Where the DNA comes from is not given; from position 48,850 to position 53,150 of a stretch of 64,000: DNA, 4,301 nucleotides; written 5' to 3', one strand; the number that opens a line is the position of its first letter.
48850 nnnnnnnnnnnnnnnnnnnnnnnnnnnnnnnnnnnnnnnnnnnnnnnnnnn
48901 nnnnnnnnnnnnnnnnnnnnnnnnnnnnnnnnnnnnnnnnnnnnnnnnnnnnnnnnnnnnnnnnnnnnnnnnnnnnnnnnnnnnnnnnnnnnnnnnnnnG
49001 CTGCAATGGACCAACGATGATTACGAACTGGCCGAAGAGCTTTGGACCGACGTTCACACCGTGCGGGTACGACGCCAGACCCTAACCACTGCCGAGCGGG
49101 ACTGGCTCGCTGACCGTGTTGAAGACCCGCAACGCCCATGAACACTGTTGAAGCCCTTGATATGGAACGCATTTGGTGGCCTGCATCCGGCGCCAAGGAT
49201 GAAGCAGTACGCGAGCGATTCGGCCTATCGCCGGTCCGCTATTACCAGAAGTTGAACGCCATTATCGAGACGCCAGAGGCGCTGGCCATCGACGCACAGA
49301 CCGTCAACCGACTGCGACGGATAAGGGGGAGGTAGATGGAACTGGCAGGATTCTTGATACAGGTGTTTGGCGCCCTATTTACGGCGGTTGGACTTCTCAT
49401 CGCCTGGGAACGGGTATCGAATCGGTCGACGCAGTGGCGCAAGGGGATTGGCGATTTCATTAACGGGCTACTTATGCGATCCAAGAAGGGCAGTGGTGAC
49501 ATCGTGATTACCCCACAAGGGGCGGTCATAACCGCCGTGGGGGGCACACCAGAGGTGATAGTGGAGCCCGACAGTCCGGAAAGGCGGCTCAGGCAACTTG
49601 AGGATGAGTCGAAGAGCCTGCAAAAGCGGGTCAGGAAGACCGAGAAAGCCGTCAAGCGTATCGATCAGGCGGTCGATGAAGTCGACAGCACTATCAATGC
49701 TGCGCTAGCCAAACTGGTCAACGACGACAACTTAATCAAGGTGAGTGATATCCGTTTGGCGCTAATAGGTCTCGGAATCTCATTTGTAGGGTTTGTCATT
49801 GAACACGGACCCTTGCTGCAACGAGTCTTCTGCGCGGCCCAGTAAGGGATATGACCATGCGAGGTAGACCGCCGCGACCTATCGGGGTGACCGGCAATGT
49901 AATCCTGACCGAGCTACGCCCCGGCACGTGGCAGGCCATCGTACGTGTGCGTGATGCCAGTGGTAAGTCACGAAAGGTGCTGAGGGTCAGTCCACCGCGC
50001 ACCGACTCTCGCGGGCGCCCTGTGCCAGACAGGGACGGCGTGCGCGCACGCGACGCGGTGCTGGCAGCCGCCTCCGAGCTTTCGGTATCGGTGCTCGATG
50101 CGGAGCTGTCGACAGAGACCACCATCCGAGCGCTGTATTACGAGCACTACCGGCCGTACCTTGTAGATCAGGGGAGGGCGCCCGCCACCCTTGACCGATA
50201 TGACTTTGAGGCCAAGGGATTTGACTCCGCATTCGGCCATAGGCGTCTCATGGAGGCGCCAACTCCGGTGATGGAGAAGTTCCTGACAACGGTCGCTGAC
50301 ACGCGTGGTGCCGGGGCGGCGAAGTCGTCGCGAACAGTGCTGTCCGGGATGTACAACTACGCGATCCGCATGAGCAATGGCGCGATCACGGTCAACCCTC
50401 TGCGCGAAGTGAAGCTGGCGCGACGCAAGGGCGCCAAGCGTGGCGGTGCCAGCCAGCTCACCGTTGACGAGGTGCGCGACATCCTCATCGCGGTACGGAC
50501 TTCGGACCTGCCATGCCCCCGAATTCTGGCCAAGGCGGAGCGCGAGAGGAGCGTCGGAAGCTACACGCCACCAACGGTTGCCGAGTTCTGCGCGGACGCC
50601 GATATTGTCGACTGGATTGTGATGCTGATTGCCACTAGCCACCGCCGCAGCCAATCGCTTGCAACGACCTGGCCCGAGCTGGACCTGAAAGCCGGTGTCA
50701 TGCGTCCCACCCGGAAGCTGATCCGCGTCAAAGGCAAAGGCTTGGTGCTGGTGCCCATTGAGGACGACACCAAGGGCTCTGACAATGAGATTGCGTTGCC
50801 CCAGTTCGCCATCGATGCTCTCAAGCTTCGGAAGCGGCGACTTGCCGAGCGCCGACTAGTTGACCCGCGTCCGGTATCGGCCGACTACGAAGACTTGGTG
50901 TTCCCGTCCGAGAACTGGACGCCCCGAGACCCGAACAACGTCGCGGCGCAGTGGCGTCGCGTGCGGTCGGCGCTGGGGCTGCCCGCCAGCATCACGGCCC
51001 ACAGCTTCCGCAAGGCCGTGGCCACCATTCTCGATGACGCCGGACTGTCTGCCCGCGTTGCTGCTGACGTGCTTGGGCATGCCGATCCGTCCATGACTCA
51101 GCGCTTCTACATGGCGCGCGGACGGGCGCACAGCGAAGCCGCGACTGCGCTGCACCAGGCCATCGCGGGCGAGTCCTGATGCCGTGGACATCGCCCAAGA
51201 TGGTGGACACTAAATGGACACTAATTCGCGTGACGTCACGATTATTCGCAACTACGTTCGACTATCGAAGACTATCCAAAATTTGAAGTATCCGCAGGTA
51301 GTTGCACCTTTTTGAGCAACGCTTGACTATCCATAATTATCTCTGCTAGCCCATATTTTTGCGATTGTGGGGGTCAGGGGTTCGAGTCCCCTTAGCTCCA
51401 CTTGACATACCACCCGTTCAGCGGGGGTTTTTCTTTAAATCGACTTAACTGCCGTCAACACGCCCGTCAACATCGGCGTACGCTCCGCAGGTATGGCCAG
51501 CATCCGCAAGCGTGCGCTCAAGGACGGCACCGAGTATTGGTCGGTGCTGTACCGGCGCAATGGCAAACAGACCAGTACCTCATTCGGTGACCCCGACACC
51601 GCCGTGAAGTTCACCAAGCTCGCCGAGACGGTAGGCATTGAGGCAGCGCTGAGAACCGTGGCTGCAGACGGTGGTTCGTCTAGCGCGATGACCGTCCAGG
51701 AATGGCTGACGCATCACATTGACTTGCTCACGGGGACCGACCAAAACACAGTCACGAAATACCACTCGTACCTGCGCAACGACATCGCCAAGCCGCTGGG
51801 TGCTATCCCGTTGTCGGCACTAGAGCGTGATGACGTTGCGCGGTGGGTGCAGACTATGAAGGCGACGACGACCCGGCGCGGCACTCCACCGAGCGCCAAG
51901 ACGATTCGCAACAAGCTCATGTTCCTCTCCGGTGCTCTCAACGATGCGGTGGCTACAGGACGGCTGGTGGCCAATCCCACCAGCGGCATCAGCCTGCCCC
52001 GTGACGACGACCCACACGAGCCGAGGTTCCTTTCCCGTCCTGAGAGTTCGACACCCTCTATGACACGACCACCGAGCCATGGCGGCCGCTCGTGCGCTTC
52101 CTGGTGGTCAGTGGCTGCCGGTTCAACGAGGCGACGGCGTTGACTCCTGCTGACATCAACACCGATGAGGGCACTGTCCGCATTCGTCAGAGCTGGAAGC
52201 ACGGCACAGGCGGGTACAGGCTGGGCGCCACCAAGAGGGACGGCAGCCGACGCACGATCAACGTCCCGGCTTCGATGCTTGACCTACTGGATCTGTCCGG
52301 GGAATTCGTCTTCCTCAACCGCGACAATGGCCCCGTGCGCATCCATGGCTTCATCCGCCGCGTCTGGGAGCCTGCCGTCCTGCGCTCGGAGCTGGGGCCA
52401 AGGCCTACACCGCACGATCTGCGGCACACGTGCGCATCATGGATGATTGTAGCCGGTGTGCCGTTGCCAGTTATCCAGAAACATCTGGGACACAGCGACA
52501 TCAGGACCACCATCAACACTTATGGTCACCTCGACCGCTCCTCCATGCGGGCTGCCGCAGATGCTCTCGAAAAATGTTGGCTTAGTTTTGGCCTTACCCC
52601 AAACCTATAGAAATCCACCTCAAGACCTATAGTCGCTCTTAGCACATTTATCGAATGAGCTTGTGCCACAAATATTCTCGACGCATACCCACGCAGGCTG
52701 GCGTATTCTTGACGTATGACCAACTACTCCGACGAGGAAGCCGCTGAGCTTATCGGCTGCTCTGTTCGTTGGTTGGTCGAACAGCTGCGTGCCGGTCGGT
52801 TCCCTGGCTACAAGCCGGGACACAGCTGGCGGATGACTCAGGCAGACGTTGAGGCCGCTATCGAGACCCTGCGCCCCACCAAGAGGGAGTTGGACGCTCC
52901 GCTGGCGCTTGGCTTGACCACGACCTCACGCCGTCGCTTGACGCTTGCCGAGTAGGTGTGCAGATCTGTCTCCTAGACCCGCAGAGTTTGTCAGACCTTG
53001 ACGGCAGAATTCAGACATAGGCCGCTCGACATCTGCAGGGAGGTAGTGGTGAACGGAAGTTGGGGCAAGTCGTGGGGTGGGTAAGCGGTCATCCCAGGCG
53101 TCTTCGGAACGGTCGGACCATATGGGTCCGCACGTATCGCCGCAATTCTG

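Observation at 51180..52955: Attachment junction with a tRNA/tmRNA 3' fragment, arm-type direct repeats, and a second, frameshifted integrase plus excisionase (tandem integrative elements)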

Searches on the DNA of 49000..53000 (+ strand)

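Call 7: search_dna_similar(query=window:49000-53000:+, collection=phages, mode=distant, max_rows=15)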
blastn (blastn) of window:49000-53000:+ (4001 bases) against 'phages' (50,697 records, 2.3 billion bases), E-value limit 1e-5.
Records with a match: 269; places in all: 271; records where one place covers at least 80% of the query: 0.
Best place of each record, by identity: >=99% 2; 90-95% 2; 60-80% 265.
By first word of the organism name: Mycobacterium 152; Gordonia 112; Rhodococcus 2; Tsukamurella 2; Mycolicibacterium 1.
By host as written in the record: Gordonia terrae 3612 98; Mycobacterium smegmatis mc2 155 95; Mycobacterium smegmatis mc#155 23; Mycobacterium smegmatis mc2155 6; - 5; Gordonia terrae ATCC 3612 3; Mycobacterium smegmatic mc2 155 2; Mycobacterium abscessus GD43A 2; and 28 more.
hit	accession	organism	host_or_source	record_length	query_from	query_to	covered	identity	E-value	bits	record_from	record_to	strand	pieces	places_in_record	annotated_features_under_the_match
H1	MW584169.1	Mycobacterium phage prophiGD05-1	Mycobacterium abscessus GD05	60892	1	2402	47%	91.6%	0e+0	2686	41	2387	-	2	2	1: tyrosine integrase | 2: hypothetical protein | 3: helix-turn-helix DNA binding protein | 4: hypothetical protein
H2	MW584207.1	Mycobacterium phage prophiGD12-2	Mycobacterium abscessus GD12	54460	1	2402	47%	91.7%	0e+0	2676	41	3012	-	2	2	1: tyrosine integrase | 2: GepA-like toxin | 3: antitoxin | 4: helix-turn-helix DNA binding domain protein | 5: helix-turn-helix DNA binding domain protein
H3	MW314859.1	Mycobacterium phage phiGD17-1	Mycobacterium abscessus GD40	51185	1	2402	47%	74.9%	0e+0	1249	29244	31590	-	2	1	40: tyrosine integrase | 41: hypothetical protein | 42: helix-turn-helix DNA binding domain protein | 43: helix-turn-helix DNA binding domain protein | 39: hypothetical protein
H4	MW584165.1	Mycobacterium phage prophiGD17-1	Mycobacterium abscessus GD17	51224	1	2402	47%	74.9%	0e+0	1249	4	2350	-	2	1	1: tyrosine integrase | 2: hypothetical protein | 3: helix-turn-helix DNA binding domain protein | 4: helix-turn-helix DNA binding domain protein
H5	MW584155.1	Mycobacterium phage prophiGD11-3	Mycobacterium abscessus GD11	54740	860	2164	33%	67.0%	5e-100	372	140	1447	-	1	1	1: tyrosine integrase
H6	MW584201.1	Mycobacterium phage prophiGD08-3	Mycobacterium abscessus GD08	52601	860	2164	33%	67.0%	5e-100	372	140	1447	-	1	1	1: tyrosine integrase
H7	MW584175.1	Mycobacterium phage prophi62-2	Mycobacterium abscessus GD62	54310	860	2164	33%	67.0%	2e-98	368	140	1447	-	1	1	1: tyrosine integrase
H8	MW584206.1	Mycobacterium phage prophi91-4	Mycobacterium abscessus GD91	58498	1308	2153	21%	63.7%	2e-22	115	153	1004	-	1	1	1: tyrosine integrase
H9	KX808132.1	Mycobacterium phage Amelie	Mycobacterium smegmatic mc2 155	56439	3072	3541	12%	66.2%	8e-22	113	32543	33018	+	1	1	tyrosine integrase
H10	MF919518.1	Mycobacterium phage LilPharaoh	Mycobacterium smegmatis mc2 155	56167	3072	3541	12%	66.2%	8e-22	113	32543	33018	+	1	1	tyrosine integrase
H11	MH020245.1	Mycobacterium phage SgtBeansprout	Mycobacterium smegmatis mc2 155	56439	3072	3541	12%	66.2%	8e-22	113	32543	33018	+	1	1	36: tyrosine integrase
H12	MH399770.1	Mycobacterium phage Biglebops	Mycobacterium smegmatis mc2 155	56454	3072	3541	12%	66.2%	8e-22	113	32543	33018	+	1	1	36: tyrosine integrase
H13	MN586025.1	Mycobacterium phage Mdavu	Mycobacterium smegmatis mc#155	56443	3072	3541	12%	66.2%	8e-22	113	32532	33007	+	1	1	37: tyrosine integrase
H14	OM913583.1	Mycobacterium phage Nutello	Mycobacterium smegmatis mc#155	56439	3072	3541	12%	66.2%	8e-22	113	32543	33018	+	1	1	36: tyrosine integrase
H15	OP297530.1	Mycobacterium phage Nikao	Mycobacterium smegmatis mc2 155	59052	3072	3541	12%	66.2%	8e-22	113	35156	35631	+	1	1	39: tyrosine integrase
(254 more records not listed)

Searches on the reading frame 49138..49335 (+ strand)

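Call 9: search_protein_families(library=pfam, proteins=[window:49138-49335:+], max_evalue=0.01)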
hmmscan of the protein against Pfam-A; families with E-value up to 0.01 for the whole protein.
window:49138-49335:+ (65 aa): 1 family
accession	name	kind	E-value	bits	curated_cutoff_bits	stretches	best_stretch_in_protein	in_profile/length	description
PF11662.13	DUF3263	-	2.9e-24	85.1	22.3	1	5-64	8-67/74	Protein of unknown function (DUF3263)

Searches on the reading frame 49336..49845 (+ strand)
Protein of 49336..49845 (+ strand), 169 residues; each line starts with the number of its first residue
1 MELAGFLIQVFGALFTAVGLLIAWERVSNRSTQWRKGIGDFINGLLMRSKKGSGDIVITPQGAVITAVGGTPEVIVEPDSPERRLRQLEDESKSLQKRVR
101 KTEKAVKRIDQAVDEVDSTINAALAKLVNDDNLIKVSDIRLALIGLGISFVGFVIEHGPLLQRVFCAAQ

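Call 9: search_protein_families(library=pfam, proteins=[window:49336-49845:+], max_evalue=0.01)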
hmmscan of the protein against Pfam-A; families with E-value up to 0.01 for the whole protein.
window:49336-49845:+ (169 aa): 1 family
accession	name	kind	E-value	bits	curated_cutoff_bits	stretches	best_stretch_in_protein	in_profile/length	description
PF00261.25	Tropomyosin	-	0.0075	16.2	38.6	1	82-136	33-87/242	Tropomyosin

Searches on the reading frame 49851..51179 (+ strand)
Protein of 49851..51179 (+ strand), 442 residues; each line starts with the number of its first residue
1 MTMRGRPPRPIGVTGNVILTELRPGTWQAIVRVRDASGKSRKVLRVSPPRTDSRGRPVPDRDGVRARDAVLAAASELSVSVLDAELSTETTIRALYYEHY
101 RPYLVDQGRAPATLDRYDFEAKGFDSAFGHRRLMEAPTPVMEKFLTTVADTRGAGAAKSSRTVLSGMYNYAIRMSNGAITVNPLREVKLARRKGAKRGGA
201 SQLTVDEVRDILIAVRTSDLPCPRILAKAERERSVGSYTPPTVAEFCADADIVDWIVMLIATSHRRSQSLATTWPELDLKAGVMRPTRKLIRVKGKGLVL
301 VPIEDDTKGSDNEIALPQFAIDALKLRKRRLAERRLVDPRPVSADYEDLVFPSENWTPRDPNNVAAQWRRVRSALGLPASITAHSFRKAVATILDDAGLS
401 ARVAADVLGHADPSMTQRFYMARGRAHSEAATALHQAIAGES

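Call 9: search_protein_families(library=pfam, proteins=[window:49851-51179:+], max_evalue=0.01)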
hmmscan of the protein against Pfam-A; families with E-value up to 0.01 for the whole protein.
window:49851-51179:+ (442 aa): 1 family
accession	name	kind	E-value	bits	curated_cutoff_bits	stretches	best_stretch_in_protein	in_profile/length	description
PF00589.27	Phage_integrase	-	1.1e-14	55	27.1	1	257-420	29-166/172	Phage integrase family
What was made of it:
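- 49851..51179 (+): int1: tyrosine integrase of the MabD-like prophage (intact). Pfam Phage_integrase 1.1e-14 (call 9).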

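Call 65: search_protein_families(library=ncbifam, proteins=[window:49851-51179:+], max_evalue=0.001)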
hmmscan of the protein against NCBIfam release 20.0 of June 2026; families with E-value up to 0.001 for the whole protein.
window:49851-51179:+ (442 aa): 5 families
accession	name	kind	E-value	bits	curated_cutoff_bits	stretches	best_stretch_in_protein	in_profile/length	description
TIGR02225.1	recomb_XerD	equivalog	2.3e-09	37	329.6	1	346-421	198-273/290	site-specific tyrosine recombinase XerD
NF040815.2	recomb_XerA_Arch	equivalog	1.1e-07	31.7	220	1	349-420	181-252/263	site-specific tyrosine recombinase/integron integrase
TIGR02224.1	recomb_XerC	equivalog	2.5e-07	30.4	335.15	1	347-419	202-274/295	tyrosine recombinase XerC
NF001399.0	PRK00283.1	subfamily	4e-07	29.6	279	1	104-419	17-280/300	tyrosine recombinase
TIGR02249.1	integrase_gron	subfamily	0.00033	20.1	265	1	367-419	245-297/315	integron integrase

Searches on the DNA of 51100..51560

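Call 5: search_rna_families(source=window, start=51100, end=51560, threshold=evalue, max_evalue=10, show_alignments=4)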
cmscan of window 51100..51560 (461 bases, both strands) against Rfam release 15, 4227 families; matches with E-value up to 10: 6.
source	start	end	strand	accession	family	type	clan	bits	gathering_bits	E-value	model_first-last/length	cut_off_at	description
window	51370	51401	-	RF02194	HPnc0260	Gene; antisense;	-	23.3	59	5.8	120-151/156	no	Bacterial antisense RNA HPnc0260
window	51370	51403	+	RF00023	tmRNA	Gene;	CL00001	17.8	47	2.7e-05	1-374/374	no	transfer-messenger RNA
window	51348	51401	-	RF04354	Plastid-ycf2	Cis-reg;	-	16.1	65.7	1.7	1-75/75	no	Plastid-ycf2 5UTR RNA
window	51346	51400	-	RF04351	Plastid-psbl-rps4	Cis-reg;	-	15.9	68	1.4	1-53/53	no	Plastid-psbl-rps4 3UTR RNA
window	51376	51430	+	RF04321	tmRNA_permuted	Gene;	-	15.6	47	0.43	36-93/213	no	permuted transfer-messenger RNA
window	51377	51391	+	RF01684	mascRNA-menRNA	Gene;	-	13.6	42.5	7.3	34-48/56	no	MALAT1-associated small cytoplasmic RNA/MEN beta RNA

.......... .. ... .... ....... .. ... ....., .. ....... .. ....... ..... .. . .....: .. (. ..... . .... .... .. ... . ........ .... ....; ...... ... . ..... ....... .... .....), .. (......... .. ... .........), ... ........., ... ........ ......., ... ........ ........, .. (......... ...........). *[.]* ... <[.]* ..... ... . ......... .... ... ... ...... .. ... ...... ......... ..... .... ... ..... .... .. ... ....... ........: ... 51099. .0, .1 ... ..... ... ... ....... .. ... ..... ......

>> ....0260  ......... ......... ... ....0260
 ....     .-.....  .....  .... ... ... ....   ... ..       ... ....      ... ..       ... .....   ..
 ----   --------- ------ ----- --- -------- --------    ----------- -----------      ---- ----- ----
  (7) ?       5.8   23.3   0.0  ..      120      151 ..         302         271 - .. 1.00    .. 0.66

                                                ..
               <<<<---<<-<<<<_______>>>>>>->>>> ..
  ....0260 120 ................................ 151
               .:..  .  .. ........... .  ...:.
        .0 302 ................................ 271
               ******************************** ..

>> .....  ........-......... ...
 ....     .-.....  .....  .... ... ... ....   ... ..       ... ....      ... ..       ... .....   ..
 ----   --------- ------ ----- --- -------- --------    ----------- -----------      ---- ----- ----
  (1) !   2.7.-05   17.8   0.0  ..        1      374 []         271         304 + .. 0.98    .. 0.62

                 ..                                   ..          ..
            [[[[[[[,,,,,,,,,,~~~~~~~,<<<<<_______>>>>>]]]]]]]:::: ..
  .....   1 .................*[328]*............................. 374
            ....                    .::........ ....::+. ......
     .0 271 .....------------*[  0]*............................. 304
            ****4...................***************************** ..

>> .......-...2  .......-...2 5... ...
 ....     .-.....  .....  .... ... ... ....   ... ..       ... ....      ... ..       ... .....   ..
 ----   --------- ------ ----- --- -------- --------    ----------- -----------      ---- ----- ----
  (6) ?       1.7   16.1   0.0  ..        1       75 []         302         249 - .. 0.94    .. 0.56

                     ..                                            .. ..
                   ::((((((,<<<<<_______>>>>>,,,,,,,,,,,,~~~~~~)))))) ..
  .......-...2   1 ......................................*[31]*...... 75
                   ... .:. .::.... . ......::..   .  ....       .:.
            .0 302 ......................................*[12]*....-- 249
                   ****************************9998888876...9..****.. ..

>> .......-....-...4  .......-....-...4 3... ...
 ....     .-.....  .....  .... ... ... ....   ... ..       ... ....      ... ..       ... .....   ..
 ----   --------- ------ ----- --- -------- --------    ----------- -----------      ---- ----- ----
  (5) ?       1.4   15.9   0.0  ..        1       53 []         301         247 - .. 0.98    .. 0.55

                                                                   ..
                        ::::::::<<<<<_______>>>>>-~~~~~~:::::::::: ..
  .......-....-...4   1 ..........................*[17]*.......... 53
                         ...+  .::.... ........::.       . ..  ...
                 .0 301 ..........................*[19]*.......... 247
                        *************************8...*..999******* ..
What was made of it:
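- On tmRNA (ssrA) attachment site: The Rfam tmRNA hit scores only 17.8 bits against a gathering score of 47 (call 5).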

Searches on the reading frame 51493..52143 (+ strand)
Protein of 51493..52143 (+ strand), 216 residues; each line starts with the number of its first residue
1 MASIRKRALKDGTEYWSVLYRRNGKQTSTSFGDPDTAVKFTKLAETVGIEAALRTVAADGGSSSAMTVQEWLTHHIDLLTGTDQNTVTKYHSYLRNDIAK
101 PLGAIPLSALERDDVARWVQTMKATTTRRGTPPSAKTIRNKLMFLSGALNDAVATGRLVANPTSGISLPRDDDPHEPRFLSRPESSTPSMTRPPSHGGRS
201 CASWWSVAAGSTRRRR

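Call 9: search_protein_families(library=pfam, proteins=[window:51493-52143:+], max_evalue=0.01)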
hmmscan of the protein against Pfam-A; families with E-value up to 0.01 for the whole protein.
window:51493-52143:+ (216 aa): 2 families
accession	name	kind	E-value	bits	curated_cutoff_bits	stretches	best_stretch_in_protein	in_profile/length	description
PF22022.2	Phage_int_M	-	0.0016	19.1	27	1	69-164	6-91/96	Phage integrase central domain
PF14659.12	Phage_int_SAM_3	-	0.005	17.5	22.6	1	69-122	7-57/58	Phage integrase, N-terminal SAM-like domain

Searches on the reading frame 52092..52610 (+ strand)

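Call 9: search_protein_families(library=pfam, proteins=[window:52092-52610:+], max_evalue=0.01)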
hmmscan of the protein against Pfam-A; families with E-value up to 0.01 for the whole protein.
window:52092-52610:+ (172 aa): 1 family
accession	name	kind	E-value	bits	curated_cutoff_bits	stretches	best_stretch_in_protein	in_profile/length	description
PF00589.27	Phage_integrase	-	1.3e-23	84.1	27.1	1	1-148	28-169/172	Phage integrase family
